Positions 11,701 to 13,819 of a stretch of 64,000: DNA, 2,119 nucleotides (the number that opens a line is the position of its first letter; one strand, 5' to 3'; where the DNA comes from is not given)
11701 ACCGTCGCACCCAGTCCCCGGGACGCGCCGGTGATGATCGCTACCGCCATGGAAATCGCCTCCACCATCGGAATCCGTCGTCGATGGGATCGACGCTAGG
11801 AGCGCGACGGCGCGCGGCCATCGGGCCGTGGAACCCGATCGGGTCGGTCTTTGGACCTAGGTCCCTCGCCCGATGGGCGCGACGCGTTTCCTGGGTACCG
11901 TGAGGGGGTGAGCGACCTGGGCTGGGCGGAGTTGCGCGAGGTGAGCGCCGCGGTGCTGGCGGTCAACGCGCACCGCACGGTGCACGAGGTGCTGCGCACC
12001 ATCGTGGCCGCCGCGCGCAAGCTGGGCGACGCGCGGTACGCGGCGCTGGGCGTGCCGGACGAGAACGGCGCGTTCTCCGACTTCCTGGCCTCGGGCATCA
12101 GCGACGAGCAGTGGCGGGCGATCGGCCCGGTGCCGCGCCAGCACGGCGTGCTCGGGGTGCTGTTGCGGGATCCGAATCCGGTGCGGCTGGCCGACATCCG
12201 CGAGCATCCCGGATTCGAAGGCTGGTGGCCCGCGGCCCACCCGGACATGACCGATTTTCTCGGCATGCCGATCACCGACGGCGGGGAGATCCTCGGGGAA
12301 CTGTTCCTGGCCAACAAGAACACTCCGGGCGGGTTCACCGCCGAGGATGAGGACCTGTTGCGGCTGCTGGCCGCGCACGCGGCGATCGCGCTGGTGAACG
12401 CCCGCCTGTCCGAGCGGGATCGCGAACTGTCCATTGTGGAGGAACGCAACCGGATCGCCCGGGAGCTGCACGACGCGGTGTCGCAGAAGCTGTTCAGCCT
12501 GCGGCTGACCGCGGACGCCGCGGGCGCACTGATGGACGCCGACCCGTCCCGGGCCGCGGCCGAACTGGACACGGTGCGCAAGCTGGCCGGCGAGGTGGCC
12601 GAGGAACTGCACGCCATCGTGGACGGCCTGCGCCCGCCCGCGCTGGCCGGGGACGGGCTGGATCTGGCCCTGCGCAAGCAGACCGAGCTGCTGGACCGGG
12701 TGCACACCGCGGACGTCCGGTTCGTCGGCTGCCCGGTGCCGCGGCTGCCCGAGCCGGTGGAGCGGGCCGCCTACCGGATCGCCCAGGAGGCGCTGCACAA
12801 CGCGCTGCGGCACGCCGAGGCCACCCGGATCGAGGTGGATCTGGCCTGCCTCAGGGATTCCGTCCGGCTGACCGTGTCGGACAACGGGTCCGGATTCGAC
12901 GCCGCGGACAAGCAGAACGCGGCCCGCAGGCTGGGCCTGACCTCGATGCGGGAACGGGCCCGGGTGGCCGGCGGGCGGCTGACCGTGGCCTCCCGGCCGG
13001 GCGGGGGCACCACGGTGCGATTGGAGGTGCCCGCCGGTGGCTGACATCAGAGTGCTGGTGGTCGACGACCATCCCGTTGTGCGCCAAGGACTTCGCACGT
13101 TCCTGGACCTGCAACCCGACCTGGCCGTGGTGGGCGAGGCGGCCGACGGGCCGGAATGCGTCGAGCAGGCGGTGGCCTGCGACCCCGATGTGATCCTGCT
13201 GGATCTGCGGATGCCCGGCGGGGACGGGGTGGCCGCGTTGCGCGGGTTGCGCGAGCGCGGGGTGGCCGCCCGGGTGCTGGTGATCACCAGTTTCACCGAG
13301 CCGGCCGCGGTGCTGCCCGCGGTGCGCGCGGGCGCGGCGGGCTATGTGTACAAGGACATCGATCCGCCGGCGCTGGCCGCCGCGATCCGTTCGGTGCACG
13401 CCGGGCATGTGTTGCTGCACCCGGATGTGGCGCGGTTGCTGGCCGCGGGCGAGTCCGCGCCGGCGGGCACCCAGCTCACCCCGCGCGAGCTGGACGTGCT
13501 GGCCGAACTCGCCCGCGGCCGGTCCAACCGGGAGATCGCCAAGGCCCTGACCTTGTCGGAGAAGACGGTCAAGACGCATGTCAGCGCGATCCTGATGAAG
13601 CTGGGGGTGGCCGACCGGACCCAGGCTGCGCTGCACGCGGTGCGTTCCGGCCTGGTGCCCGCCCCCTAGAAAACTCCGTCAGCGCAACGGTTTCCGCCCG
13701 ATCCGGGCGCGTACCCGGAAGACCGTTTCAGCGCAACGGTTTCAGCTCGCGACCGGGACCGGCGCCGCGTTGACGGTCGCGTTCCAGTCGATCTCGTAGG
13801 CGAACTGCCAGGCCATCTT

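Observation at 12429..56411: Highly iterated 13-bp palindrome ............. scattered through coding and intergenic DNA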

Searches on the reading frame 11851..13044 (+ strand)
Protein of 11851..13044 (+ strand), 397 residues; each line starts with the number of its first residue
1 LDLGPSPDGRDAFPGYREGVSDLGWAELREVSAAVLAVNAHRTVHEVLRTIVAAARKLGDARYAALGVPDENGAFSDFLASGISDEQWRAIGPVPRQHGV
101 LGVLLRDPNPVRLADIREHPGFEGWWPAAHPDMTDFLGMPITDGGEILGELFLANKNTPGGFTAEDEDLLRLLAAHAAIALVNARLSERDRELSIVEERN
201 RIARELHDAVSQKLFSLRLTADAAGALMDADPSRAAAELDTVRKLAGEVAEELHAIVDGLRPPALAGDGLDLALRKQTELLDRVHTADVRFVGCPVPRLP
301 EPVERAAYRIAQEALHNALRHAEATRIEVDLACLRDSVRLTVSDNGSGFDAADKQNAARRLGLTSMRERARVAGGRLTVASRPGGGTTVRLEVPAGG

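Call 7: search_protein_families(library=pfam, proteins=[window:11851-13044:+])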
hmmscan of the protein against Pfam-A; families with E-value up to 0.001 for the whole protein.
window:11851-13044:+ (397 aa): 5 families
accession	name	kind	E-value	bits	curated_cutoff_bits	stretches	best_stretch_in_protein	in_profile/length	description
PF13185.12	GAF_2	-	3.9e-21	76.1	28.6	1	42-181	2-135/136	GAF domain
PF07730.19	HisKA_3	-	6.9e-19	68.6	24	1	198-265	1-68/68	Histidine kinase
PF01590.32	GAF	-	2.1e-17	64.3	22.4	1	44-181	2-133/133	GAF domain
PF02518.31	HATPase_c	-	9.1e-17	61.9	26.4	1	304-395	3-109/111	Histidine kinase-, DNA gyrase B-, and HSP90-like ATPase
PF13581.12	HATPase_c_2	-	1.7e-05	25.2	27.4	1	310-359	35-89/127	Histidine kinase-like ATPase domain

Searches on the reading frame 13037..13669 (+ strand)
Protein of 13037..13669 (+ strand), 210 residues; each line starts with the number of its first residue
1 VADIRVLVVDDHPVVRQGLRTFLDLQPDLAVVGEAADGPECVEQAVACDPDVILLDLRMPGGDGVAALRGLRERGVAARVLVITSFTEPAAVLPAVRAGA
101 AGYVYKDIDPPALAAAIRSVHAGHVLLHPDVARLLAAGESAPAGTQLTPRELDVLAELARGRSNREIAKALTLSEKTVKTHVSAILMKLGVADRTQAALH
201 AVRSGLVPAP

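Call 37: search_protein_families(library=pfam, proteins=[window:13037-13669:+], max_evalue=0.01)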
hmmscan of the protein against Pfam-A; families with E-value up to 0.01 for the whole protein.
window:13037-13669:+ (210 aa): 5 families
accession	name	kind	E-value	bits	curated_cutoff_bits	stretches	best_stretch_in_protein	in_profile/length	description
PF00072.30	Response_reg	-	1.2e-26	93.5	30.2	1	6-118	1-111/111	Response regulator receiver domain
PF00196.25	GerE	-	5.1e-21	74.5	23.5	1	146-201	2-57/57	Bacterial regulatory proteins, luxR family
PF08281.18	Sigma70_r4_2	-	0.00023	21.2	25.7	1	161-189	26-54/54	Sigma-70, region 4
PF04545.22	Sigma70_r4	-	0.0042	17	24.1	0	146-189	4-48/50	Sigma-70, region 4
PF13936.12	HTH_38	-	0.0051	17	27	0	158-182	17-41/44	Helix-turn-helix domain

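Call 57: search_dna_similar(query=window:13037-13669:+, collection=plasmids, mode=protein, max_rows=40, max_evalue=1e-20)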
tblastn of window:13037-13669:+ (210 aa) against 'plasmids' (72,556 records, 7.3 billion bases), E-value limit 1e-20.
In 1 record(s) the limit of 40 matching pieces per record was reached: places in those records are undercounted.
Records with a match: 1101; places in all: 1528; records where one place covers at least 80% of the query: 1101.
Best place of each record, by identity: 60-80% 1; <60% 1100.
By first word of the organism name: Streptomyces 155; Ralstonia 135; Rhizobium 106; Sinorhizobium 80; Bacillus 79; Agrobacterium 47; Rhodococcus 39; Deinococcus 32; Ligilactobacillus 29; Paraburkholderia 17; and 129 more.
By predicted mobility (MOB-suite, as given by PLSDB): non-mobilizable 626; mobilizable 312; conjugative 163.
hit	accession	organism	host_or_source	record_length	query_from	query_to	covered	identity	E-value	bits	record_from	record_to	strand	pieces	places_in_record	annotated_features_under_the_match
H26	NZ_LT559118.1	Nonomuraea gerenzanensis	-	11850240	4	203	95%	60.8%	4e-55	195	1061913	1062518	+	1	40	none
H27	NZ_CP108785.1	Embleya sp. NBC_00888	-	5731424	2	210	100%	48.1%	4e-33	132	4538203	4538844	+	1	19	none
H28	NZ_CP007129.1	Gemmatirosa kalamazoonensis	-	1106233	4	207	97%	49.3%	5e-38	146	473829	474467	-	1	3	record has no annotation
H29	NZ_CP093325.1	Bacillus sp. N5-665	whole organism,peat soil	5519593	4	207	97%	49.1%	3e-48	175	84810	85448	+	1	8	none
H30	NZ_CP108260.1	Streptomyces sp. NBC_00055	-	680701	2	207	98%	48.4%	5e-37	143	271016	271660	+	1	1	response regulator transcription factor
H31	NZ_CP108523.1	Streptomyces sp. NBC_01230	-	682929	2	207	98%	48.4%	5e-37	143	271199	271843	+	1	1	response regulator transcription factor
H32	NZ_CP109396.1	Streptomyces sp. NBC_01527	-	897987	2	207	98%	48.4%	5e-37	143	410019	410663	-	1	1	response regulator transcription factor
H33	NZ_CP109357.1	Streptomyces sp. NBC_01562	-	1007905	4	207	97%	48.8%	2e-38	147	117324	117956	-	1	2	record has no annotation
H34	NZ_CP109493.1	Streptomyces sp. NBC_01435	-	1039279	2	206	98%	47.9%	6e-38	146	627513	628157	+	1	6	record has no annotation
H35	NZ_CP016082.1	Streptomyces sp. SAT1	Adenophora trachelioides Maxim.,single ...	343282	2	206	98%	47.9%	6e-36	140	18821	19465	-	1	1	response regulator transcription factor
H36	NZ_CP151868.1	Bacillus thuringiensis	tobacco,mixed culture,leaves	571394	4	207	97%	48.1%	1e-46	171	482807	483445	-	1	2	response regulator transcription factor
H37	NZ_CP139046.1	Streptomyces sp. KN37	whole organism,Kanas soil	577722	4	209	98%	47.4%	1e-25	142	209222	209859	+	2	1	none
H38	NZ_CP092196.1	Deinococcus sp. KNUC1210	Setaria viridis,cell ...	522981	4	206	96%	48.5%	2e-30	157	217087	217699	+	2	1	none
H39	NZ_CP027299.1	Streptomyces sp. SGAir0924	whole organism,air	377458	5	207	97%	47.9%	8e-36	139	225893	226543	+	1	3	response regulator transcription factor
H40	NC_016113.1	Streptantibioticus cattleyicolor NRRL 8057 = DSM 46488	-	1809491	2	206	98%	47.4%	9e-36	139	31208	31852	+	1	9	none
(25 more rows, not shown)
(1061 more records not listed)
